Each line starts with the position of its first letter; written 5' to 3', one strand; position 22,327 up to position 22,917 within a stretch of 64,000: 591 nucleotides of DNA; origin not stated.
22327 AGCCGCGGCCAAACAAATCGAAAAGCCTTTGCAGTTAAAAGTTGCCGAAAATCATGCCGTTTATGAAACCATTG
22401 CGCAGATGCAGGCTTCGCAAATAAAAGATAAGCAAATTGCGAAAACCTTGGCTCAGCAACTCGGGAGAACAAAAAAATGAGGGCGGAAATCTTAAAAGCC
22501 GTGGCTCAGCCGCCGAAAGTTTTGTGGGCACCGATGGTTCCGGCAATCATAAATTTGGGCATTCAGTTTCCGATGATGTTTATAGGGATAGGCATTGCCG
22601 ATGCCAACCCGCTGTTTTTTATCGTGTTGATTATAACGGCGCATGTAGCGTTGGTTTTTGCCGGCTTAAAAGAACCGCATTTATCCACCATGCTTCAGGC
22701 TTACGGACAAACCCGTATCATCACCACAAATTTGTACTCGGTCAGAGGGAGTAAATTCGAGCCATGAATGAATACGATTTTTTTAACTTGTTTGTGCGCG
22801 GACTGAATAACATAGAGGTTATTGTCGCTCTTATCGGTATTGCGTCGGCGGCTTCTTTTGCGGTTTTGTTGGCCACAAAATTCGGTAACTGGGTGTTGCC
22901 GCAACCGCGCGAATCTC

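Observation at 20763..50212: Non-canonical VirB/Cag-like type IV secretion locus embedded next to core genes, with no coupling protein, relaxase or VirB6 in view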

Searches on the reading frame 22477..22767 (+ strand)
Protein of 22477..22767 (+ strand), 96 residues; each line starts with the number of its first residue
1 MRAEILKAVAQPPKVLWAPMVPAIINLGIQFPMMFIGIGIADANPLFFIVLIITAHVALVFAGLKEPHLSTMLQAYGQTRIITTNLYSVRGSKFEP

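Call 3: search_protein_families(library=pfam, proteins=[window:22477-22767:+], max_evalue=0.1)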
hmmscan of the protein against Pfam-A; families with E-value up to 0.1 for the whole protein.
window:22477-22767:+ (96 aa): 1 family
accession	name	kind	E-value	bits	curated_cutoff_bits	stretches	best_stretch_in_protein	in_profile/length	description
PF05101.18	VirB3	-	0.0018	19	23.9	1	4-84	4-78/84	Type IV secretory pathway, VirB3-like protein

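Call 96: search_protein_families(library=ncbifam, proteins=[window:22477-22767:+], max_evalue=0.01)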
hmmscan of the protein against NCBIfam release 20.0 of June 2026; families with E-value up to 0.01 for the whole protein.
window:22477-22767:+ (96 aa): 0 families
